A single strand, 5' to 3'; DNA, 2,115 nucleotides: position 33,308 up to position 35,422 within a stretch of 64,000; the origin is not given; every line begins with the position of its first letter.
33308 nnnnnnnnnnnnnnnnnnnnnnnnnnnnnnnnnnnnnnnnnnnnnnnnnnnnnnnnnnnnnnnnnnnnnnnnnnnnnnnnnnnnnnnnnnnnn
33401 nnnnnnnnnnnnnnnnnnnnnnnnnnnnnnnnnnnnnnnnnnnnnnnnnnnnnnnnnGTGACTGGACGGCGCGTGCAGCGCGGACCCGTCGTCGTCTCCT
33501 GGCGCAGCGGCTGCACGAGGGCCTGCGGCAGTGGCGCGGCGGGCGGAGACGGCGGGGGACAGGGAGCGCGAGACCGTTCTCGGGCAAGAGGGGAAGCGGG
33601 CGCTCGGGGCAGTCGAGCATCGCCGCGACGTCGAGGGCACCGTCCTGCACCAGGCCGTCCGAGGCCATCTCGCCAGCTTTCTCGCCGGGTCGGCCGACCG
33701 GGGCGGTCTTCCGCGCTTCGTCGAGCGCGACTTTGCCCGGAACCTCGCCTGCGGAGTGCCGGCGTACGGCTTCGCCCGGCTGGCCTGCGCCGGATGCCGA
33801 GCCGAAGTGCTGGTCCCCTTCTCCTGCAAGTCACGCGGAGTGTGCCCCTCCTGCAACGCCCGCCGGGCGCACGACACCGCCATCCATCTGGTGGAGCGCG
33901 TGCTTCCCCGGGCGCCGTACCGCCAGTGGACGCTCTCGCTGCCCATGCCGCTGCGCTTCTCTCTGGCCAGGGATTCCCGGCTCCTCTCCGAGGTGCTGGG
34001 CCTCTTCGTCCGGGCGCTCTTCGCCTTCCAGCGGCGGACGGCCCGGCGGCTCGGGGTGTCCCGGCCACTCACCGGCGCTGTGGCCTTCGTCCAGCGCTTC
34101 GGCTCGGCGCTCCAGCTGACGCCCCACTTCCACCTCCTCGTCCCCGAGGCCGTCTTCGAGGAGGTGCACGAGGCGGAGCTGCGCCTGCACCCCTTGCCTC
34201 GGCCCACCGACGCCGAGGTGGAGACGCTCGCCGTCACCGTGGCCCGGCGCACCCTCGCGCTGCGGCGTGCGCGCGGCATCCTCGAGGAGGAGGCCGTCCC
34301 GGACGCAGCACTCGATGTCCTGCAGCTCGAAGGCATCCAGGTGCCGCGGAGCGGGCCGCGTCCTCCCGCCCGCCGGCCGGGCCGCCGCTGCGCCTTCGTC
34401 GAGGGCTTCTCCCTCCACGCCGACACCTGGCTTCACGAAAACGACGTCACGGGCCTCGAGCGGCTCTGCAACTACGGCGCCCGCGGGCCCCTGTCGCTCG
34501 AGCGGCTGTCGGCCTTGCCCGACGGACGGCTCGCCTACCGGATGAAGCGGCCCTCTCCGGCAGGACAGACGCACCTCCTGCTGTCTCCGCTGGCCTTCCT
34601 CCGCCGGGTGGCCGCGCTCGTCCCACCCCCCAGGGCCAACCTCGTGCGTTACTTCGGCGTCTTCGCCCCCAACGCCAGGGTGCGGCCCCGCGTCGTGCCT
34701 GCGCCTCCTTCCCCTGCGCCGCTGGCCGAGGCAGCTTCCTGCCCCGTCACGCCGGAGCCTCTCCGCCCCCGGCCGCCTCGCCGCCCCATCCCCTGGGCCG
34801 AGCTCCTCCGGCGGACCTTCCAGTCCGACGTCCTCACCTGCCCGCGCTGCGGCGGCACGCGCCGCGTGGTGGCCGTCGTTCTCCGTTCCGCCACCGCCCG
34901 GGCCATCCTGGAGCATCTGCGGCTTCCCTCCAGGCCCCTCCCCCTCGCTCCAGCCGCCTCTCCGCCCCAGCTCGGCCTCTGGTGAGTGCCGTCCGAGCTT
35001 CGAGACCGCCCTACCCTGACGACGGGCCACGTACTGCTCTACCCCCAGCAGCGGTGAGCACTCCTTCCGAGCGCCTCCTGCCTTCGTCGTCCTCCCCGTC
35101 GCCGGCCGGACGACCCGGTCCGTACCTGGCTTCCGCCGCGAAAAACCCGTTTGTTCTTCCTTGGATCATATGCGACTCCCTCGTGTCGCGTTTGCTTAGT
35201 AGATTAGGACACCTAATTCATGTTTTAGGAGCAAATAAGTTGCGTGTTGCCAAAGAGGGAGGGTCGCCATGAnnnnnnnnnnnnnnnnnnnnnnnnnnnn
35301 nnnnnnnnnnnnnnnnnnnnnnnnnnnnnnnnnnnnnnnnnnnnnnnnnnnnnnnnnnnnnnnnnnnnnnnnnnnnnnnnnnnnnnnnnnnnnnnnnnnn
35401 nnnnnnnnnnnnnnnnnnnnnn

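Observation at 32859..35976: Integrase-less 3.1-kb islet at tRNA-Asp, bounded by perfect 43-bp direct repeats and carrying an IS91-type HUH/Y2 transposase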

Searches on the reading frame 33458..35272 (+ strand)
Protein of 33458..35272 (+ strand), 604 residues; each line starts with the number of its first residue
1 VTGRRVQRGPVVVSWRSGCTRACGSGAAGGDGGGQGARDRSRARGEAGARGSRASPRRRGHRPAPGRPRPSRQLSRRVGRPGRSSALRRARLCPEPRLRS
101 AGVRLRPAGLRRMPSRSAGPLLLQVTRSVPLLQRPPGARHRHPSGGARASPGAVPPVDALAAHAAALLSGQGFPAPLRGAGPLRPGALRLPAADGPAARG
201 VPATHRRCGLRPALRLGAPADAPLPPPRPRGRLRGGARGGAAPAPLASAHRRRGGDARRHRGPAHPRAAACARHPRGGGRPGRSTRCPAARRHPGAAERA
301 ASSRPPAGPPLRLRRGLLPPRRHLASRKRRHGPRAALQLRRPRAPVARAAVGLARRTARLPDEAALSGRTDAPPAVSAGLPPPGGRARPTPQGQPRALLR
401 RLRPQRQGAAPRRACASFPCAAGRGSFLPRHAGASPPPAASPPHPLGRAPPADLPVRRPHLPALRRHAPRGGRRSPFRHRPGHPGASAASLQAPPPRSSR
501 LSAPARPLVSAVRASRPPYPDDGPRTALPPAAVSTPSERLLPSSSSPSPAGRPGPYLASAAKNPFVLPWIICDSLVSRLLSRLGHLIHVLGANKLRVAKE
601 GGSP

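Call 6: search_protein_families(library=pfam, proteins=[window:33531-34985:+], max_evalue=0.1)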
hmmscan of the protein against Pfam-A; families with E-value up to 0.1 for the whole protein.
window:33531-34985:+ (484 aa): 3 families
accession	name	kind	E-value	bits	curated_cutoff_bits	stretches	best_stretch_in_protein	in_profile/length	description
PF04986.18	Y2_Tnp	-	8.2e-26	91.6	20.9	1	182-381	1-181/183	Putative transposase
PF14319.11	Zn_Tnp_IS91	-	2.1e-16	60.1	26.3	1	58-137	13-90/90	Transposase zinc-binding domain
PF09723.15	Zn_ribbon_8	-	0.0028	18.1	34.4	0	86-111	8-35/41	Zinc ribbon domain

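Call 9: find_related_loci(query=window:33531-34985:+, collection=genome_contigs, flank=6000)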
Query window:33531-34985:+ (484 aa) in genome_contigs; peptide patterns used: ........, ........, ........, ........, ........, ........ (x = any residue, [..] = any of these).
591 stretches matched a pattern (row limit reached: there are more); 29 encode a relative of the query (tblastn E <= 1e-3); 29 distinct loci.
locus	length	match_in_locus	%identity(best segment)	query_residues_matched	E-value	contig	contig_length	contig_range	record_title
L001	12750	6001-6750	84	232-484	8e-108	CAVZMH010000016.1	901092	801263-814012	MAG: uncultured delta proteobacterium isolate MFD05942.bin.1.218 genome assembly, contig: contig_25996, whole genome sho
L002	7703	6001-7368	37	35-472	7e-93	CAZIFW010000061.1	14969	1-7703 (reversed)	MAG TPA_asm: uncultured Bacteriovoracaceae bacterium isolate SRP199154_co2_64 genome assembly, contig: NODE_2539_length_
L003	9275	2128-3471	36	35-464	5e-91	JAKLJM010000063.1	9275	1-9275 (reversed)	MAG: Bacteriovoracaceae bacterium isolate MAG.360 MAG.360-scaffold_3474, whole genome shotgun sequence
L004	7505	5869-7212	36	35-464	5e-91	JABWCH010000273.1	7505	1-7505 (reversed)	MAG: Candidatus Brocadiia bacterium isolate MAG_51 scaffold_12184, whole genome shotgun sequence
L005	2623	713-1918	44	60-483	2e-83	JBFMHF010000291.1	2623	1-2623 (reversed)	MAG: Myxococcota bacterium isolate MAG316 MAG316_291, whole genome shotgun sequence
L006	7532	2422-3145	85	244-484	7e-88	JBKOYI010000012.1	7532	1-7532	MAG: Myxococcota bacterium isolate GB_HAYS_MAG_00065 GB_HAYS_000000077220, whole genome shotgun sequence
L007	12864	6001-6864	47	60-362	3e-65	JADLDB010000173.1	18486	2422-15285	MAG: Myxococcales bacterium isolate SJ252 c_000001271126, whole genome shotgun sequence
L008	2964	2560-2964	91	207-341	7e-62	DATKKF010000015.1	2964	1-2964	MAG TPA_asm: Myxococcaceae bacterium isolate SMAG_U14650 k141_652773, whole genome shotgun sequence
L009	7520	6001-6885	43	82-389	1e-58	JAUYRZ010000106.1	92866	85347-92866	MAG: Archangium sp. isolate C5_metabat.bin.21 C5_k141_157124, whole genome shotgun sequence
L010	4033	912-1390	80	313-484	1e-60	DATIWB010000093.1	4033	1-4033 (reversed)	MAG TPA_asm: Myxococcaceae bacterium isolate SMAG_U15212 k141_3018877, whole genome shotgun sequence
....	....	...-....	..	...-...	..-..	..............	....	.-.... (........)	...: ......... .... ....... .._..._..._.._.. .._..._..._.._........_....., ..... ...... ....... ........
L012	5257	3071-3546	73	314-484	1e-52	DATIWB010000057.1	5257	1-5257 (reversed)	MAG TPA_asm: Myxococcaceae bacterium isolate SMAG_U15212 k141_94248, whole genome shotgun sequence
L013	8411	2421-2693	87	121-211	3e-42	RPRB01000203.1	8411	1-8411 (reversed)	MAG: Myxococcaceae bacterium isolate metabat2.71 metabat2.71_Contig_548039, whole genome shotgun sequence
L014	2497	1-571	89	295-484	6e-73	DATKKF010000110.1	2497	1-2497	MAG TPA_asm: Myxococcaceae bacterium isolate SMAG_U14650 k141_2417633, whole genome shotgun sequence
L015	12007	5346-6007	81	91-449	6e-52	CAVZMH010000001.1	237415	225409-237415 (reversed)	MAG: uncultured delta proteobacterium isolate MFD05942.bin.1.218 genome assembly, contig: contig_11015, whole genome sho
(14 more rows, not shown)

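Call 14: find_homologous_proteins(query=window:33531-34985:+, max_evalue=1e-20)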
Query window:33531-34985:+ (484 aa): 938 proteins with E <= 1e-20 among 8000 candidates; the best 120 are listed.
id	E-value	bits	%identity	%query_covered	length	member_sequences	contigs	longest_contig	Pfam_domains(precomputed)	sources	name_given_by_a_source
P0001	8.4e-267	904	85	100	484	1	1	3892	PF14319.12,PF04986.19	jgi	jgi:hypothetical protein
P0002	1.7e-260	883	84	100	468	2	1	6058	PF14319.12,PF04986.19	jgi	-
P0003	3.1e-239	813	83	98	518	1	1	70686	PF14319.12,PF04986.19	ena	-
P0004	7.1e-225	766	88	83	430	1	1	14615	PF14319.12,PF04986.19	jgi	jgi:hypothetical protein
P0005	5.3e-218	743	97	72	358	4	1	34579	PF14319.12,PF04986.19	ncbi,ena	-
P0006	4.7e-205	700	84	80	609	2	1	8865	PF14319.12,PF04986.19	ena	-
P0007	2.0e-193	662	90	71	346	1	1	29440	PF04986.19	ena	-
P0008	2.5e-192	658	67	99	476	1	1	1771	PF14319.12,PF04986.19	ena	-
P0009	4.3e-181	621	90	66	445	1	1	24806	PF14319.12,PF04986.19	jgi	-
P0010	1.7e-174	600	66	93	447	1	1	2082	PF14319.12,PF04986.19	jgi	jgi:hypothetical protein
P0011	5.7e-171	588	60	96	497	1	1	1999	PF14319.12,PF04986.19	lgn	-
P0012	1.5e-170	587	63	94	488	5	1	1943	PF14319.12,PF04986.19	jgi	-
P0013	1.4e-167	577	61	95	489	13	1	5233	PF14319.12,PF04986.19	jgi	-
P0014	2.9e-167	576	61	95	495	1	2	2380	PF14319.12,PF04986.19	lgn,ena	-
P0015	3.2e-167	576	63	95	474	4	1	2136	PF14319.12,PF04986.19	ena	-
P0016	8.4e-167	574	64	88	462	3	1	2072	PF14319.12,PF04986.19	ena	-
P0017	1.3e-164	567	62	93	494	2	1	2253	PF14319.12,PF04986.19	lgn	-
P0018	2.2e-162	560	85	64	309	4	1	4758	PF04986.19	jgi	jgi:hypothetical protein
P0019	5.2e-161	555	73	76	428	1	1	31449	PF04986.19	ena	-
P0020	1.0e-157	544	84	61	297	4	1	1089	PF04986.19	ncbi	-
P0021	3.3e-154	533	73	71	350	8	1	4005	PF04986.19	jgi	jgi:hypothetical protein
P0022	4.6e-154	532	57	96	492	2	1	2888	PF14319.12,PF04986.19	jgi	-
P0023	8.8e-145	502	86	54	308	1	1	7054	PF14319.12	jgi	jgi:Transposase zinc-binding domain/Putative transposase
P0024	2.4e-141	490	57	94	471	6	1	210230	PF14319.12,PF04986.19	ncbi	-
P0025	7.8e-140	485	61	79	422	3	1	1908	PF14319.12,PF04986.19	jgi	jgi:hypothetical protein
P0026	1.0e-139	485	57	93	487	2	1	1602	PF14319.12,PF04986.19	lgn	-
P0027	1.1e-139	485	56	92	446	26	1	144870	PF14319.12,PF04986.19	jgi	jgi:hypothetical protein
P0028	2.5e-139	484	55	93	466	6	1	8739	PF14319.12,PF04986.19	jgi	jgi:Putative transposase/Transposase zinc-binding domain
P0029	2.9e-138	480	55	96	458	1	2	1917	PF14319.12,PF04986.19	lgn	-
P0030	1.2e-134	468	54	92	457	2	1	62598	PF14319.12,PF04986.19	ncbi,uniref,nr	ncbi:transposase [Hyalangium gracile]|uniref:transposase n=1 Tax=Hyalangium gracile TaxID=394092 Rep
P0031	8.3e-133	462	53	91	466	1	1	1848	PF14319.12,PF04986.19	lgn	-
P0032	4.8e-132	460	55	93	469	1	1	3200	PF14319.12,PF04986.19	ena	-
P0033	8.3e-132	459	53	92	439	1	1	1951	PF14319.12,PF04986.19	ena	-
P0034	3.1e-131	457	52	94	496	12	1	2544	PF14319.12,PF04986.19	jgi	-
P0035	1.3e-129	451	87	50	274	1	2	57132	PF14319.12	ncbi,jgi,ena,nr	ncbi:MAG TPA: transposase zinc-binding domain-containing protein [Myxococcaceae bacterium]|nr:transp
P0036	9.5e-129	449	53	93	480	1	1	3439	PF14319.12,PF04986.19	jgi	jgi:hypothetical protein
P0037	2.2e-128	447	54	92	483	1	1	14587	PF14319.12,PF04986.19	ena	-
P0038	5.8e-128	446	84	50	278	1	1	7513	PF14319.12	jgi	jgi:hypothetical protein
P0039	2.7e-127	444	50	94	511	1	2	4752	PF14319.12,PF04986.19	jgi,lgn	jgi:hypothetical protein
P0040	4.9e-125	436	63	75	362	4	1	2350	PF04986.19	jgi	jgi:hypothetical protein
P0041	1.2e-123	432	50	93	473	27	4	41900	PF14319.12,PF04986.19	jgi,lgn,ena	-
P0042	3.8e-123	430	51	96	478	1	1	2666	PF14319.12,PF04986.19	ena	-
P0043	4.6e-123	430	54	92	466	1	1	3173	PF14319.12,PF04986.19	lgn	-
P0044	5.1e-123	430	55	82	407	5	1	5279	PF14319.12,PF04986.19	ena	-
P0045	5.6e-123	430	48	99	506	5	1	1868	PF14319.12,PF04986.19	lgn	-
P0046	2.8e-122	427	51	94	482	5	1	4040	PF14319.12,PF04986.19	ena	-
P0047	7.1e-122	426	48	96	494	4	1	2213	PF14319.12,PF04986.19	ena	-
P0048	7.6e-122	426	50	96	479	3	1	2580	PF14319.12,PF04986.19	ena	-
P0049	9.5e-122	426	51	96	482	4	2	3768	PF14319.12,PF04986.19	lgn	-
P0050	1.2e-121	425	51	95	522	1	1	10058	PF14319.12,PF04986.19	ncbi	-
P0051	1.8e-121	425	58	75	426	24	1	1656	PF14319.12,PF04986.19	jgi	-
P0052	2.8e-121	424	48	95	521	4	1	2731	PF14319.12,PF04986.19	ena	-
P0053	5.6e-121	423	47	96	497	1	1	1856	PF14319.12,PF04986.19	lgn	-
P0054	6.2e-121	423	50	94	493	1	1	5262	PF14319.12,PF04986.19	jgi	-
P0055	7.4e-121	423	47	94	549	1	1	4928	PF14319.12,PF04986.19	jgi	jgi:hypothetical protein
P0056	1.1e-120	422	51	92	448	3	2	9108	PF14319.12,PF04986.19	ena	-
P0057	1.3e-120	422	54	84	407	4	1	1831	PF14319.12,PF04986.19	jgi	-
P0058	6.0e-120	420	52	94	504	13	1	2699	PF14319.12,PF04986.19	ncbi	ncbi:MAG: transposase, partial [Deltaproteobacteria bacterium]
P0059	1.0e-119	419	54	86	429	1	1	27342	PF14319.12,PF04986.19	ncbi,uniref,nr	ncbi:transposase [Vitiosangium sp. GDMCC 1.1324]|uniref:transposase n=1 Tax=Vitiosangium sp. (strain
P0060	1.7e-119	418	58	75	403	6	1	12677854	PF14319.12,PF04986.19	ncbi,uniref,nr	ncbi:transposase [Archangium violaceum]|uniref:transposase n=1 Tax=Archangium violaceum TaxID=83451 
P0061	1.8e-119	418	50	93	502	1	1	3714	PF14319.12,PF04986.19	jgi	jgi:hypothetical protein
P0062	2.0e-119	418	49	93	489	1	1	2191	PF14319.12,PF04986.19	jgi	-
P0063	3.0e-119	417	53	89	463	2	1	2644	PF14319.12,PF04986.19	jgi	jgi:hypothetical protein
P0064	2.6e-118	414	51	94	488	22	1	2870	PF14319.12,PF04986.19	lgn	-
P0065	5.8e-118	413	50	93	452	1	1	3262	PF14319.12,PF04986.19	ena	-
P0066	6.1e-118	413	47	93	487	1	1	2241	PF14319.12,PF04986.19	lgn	-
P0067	1.6e-117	412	51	93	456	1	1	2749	PF14319.12,PF04986.19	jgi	jgi:Putative transposase/Transposase zinc-binding domain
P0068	2.3e-117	411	51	92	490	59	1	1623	PF14319.12,PF04986.19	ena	-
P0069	2.4e-117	411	51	91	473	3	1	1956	PF14319.12,PF04986.19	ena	-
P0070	2.8e-117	411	50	91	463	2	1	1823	PF14319.12,PF04986.19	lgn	-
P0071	5.6e-117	410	50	89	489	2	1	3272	PF14319.12,PF04986.19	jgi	jgi:hypothetical protein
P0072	7.5e-117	409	50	92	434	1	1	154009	PF14319.12,PF04986.19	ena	-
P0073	2.4e-116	408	50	94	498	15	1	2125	PF14319.12,PF04986.19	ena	-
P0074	2.6e-116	408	49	96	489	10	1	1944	PF14319.12,PF04986.19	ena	-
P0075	8.1e-116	406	50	95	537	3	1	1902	PF14319.12,PF04986.19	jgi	-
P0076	8.1e-116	406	51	94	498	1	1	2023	PF14319.12,PF04986.19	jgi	jgi:hypothetical protein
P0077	8.9e-116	406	49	95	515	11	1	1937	PF14319.12,PF04986.19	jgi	jgi:hypothetical protein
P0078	9.4e-116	406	48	95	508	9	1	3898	PF14319.12,PF04986.19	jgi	jgi:hypothetical protein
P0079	9.5e-116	406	55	77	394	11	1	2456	PF14319.12,PF04986.19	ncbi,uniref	ncbi:MAG TPA: transposase [Archangium sp.]|uniref:transposase n=1 Tax=Archangium sp. TaxID=1872627 R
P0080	1.3e-115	405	51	89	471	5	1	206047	PF14319.12,PF04986.19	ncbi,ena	-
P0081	2.2e-115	405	45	96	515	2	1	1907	PF14319.12,PF04986.19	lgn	-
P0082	3.9e-115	404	51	92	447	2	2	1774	PF14319.12,PF04986.19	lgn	-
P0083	4.7e-115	403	48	93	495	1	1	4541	PF14319.12,PF04986.19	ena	-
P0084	9.2e-115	403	55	75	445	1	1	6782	PF14319.12,PF04986.19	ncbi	ncbi:MAG: transposase [Myxococcaceae bacterium]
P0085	1.6e-114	402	48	94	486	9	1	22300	PF14319.12,PF04986.19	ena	-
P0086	2.2e-114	401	59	71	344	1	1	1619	PF04986.19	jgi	-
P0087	5.7e-114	400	47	95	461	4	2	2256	PF14319.12,PF04986.19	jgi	jgi:hypothetical protein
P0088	7.0e-114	400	48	93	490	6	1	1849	PF14319.12,PF04986.19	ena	-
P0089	7.4e-114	400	50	93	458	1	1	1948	PF14319.12,PF04986.19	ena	-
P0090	8.8e-114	399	50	92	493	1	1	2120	PF14319.12,PF04986.19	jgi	jgi:hypothetical protein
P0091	1.5e-113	399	48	95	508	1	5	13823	PF14319.12,PF04986.19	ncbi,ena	-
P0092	2.4e-113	398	52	83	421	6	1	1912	PF14319.12,PF04986.19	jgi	jgi:hypothetical protein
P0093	2.6e-113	398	47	93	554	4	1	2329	PF14319.12,PF04986.19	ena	-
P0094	3.5e-113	397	49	89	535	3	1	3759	PF14319.12,PF04986.19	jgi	-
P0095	3.9e-113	397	49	93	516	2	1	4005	PF14319.12,PF04986.19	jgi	-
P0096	4.4e-113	397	48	92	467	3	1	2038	PF14319.12,PF04986.19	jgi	jgi:hypothetical protein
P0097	5.1e-113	397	51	92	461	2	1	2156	PF14319.12,PF04986.19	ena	-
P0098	6.2e-113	396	48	93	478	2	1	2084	PF14319.12,PF04986.19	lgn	-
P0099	8.8e-113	396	46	93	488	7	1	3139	PF14319.12,PF04986.19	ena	-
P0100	1.2e-112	396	49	92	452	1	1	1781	PF14319.12,PF04986.19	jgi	jgi:hypothetical protein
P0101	1.4e-112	395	46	92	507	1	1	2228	PF14319.12,PF04986.19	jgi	jgi:hypothetical protein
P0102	1.8e-112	395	47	94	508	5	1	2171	PF14319.12,PF04986.19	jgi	-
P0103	2.0e-112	395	47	94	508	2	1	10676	PF14319.12,PF04986.19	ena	-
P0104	2.1e-112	395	50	88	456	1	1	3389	PF14319.12,PF04986.19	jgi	jgi:hypothetical protein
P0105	2.7e-112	394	48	92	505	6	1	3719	PF14319.12,PF04986.19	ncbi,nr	ncbi:MAG TPA: transposase [Myxococcales bacterium]|nr:transposase [Myxococcales bacterium]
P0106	2.7e-112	394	50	90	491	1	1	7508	PF14319.12,PF04986.19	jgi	-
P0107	3.6e-112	394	46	92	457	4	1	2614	PF14319.12,PF04986.19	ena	-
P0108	3.6e-112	394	51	93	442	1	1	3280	PF14319.12,PF04986.19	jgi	jgi:hypothetical protein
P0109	7.9e-112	393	49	92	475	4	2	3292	PF14319.12,PF04986.19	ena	-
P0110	9.6e-112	393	49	92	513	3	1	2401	PF14319.12,PF04986.19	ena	-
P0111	1.8e-111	392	49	92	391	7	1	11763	PF14319.12,PF04986.19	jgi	-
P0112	2.5e-111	391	48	95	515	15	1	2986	PF14319.12,PF04986.19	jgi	-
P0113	2.7e-111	391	46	96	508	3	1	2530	PF14319.12,PF04986.19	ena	-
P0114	2.8e-111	391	47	87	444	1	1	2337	PF14319.12,PF04986.19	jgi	jgi:hypothetical protein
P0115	3.2e-111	391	50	92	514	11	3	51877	PF14319.12,PF04986.19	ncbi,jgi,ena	-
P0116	3.3e-111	391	46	93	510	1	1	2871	PF14319.12,PF04986.19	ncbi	-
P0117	4.4e-111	390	44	90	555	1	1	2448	PF14319.12,PF04986.19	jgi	jgi:hypothetical protein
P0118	4.8e-111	390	46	94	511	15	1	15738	PF14319.12,PF04986.19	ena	-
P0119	5.0e-111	390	49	89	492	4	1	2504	PF14319.12,PF04986.19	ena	-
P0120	1.7e-110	388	48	91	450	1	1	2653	PF14319.12,PF04986.19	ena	-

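Call 15: find_encoding_contigs(protein=P0001, flank=3000, max_places=3)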
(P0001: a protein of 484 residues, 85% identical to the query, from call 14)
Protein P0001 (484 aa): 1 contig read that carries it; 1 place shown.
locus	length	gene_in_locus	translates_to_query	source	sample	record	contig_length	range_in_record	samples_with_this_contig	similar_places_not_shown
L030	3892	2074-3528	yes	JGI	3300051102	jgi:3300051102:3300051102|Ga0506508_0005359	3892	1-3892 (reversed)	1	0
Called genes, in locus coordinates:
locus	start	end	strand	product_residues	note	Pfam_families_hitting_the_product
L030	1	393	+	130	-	?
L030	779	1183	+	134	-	-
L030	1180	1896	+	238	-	-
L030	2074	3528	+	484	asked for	PF14319:Zn_Tnp_IS91, PF04986:Y2_Tnp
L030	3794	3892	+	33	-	?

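Call 16: find_encoding_contigs(protein=P0003, flank=5000, max_places=3)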
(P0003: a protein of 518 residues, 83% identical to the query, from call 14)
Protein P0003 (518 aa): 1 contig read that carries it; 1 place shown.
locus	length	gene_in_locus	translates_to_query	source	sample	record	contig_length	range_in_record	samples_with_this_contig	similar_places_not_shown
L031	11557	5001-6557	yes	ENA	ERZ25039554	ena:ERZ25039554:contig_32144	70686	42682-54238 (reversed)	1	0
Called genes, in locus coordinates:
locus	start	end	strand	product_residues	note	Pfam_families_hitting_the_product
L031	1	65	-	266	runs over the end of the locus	PF01695:IstB_IS21, PF00308:Bac_DnaA, PF13481:AAA_25 (weak)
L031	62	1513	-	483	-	PF22483:Mu-transpos_C_2 (weak)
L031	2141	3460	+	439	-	PF24684:Vgb_lyase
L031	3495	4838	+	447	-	PF24684:Vgb_lyase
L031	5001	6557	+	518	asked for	PF14319:Zn_Tnp_IS91, PF04986:Y2_Tnp (weak)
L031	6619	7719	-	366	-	-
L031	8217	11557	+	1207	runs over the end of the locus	PF00082:Peptidase_S8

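Call 17: find_encoding_contigs(protein=P0005, flank=6000, max_places=4)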
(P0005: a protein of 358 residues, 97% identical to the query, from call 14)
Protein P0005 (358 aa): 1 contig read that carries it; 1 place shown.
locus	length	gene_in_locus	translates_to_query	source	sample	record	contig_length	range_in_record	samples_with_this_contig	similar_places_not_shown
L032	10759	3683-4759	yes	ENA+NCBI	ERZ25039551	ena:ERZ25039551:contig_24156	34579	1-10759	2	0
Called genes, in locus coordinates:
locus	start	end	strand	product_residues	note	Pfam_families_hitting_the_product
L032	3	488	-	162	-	?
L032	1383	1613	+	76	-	-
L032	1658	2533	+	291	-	-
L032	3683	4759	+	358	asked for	PF14319:Zn_Tnp_IS91, PF04986:Y2_Tnp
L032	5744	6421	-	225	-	PF01814:Hemerythrin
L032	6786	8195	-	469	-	-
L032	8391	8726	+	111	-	-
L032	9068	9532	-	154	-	PF12770:CHAT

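Call 24: find_encoding_contigs(protein=window:33531-34985:+, flank=10000, max_places=6)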
Protein window:33531-34985:+ (484 aa): no gene with exactly this product is on record in the collection.

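Call 48: search_protein_families(library=ncbifam, proteins=[window:33531-34985:+], max_evalue=0.1)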
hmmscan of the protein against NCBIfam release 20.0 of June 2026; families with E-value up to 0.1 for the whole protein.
window:33531-34985:+ (484 aa): 5 families
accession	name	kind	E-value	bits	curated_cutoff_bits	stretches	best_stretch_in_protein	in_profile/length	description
NF052416.1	ISCR_clade_Ia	exception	3.8e-87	293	925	2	27-255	24-255/509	ISCR element clade Ia family transposase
NF033538.2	transpos_IS91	equivalog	1.8e-26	93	125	2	62-211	21-165/356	IS91 family transposase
TIGR02605.1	CxxC_CxxC_SSSS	subfamily_domain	9e-05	22.5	31.3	0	85-112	7-36/52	FmdB family zinc ribbon protein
NF033497.1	rubre_like_arch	subfamily_domain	0.036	13.8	32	0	435-450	17-32/34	rubrerythrin-like domain-containing protein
NF041911.1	HVO_0649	equivalog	0.039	13.8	70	0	424-442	12-30/65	HVO_0649 family zinc finger protein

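Call 49: search_protein_families(library=phrogs, proteins=[window:33531-34985:+], max_evalue=0.1)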
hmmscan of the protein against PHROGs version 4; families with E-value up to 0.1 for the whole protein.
window:33531-34985:+ (484 aa): 2 families
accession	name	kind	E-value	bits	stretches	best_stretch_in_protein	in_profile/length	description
phrog_29357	-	unknown function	3.1e-33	116.2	1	289-464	81-251/278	-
phrog_38313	-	unknown function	4.5e-05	23.7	1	62-202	29-162/395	-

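Call 50: find_homologous_proteins(query=L032:5744-6421:-, max_evalue=1e-40)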
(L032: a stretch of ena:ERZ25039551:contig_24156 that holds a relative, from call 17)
Query L032:5744-6421:- (225 aa): 69 proteins with E <= 1e-40 among 1326 candidates.
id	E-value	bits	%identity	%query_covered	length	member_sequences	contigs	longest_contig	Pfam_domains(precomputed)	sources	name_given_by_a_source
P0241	1.5e-132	458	92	100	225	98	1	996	PF01814.29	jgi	-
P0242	4.1e-129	447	90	100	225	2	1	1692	PF01814.29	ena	-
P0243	2.7e-123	427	90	96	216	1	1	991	PF01814.29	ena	-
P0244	1.9e-116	405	90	93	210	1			PF01814.29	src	-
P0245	4.7e-109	381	77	100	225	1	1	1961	PF01814.29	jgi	jgi:hemerythrin-like domain-containing protein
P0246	6.7e-105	367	72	100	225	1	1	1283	PF01814.29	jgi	jgi:hemerythrin-like domain-containing protein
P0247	1.5e-102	360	71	100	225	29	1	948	PF01814.29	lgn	-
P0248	2.9e-102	359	86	87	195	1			PF01814.29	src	-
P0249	6.7e-101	354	77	100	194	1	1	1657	-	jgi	-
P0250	1.8e-100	353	90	83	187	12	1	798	PF01814.29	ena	-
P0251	4.0e-98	345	69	100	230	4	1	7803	PF01814.29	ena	-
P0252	1.7e-97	343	67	100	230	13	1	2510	PF01814.29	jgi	jgi:hemerythrin-like domain-containing protein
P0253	8.6e-95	334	66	100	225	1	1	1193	PF01814.29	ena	-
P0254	1.9e-90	320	64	100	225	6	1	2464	PF01814.29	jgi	-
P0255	2.5e-88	313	62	100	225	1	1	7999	PF01814.29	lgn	-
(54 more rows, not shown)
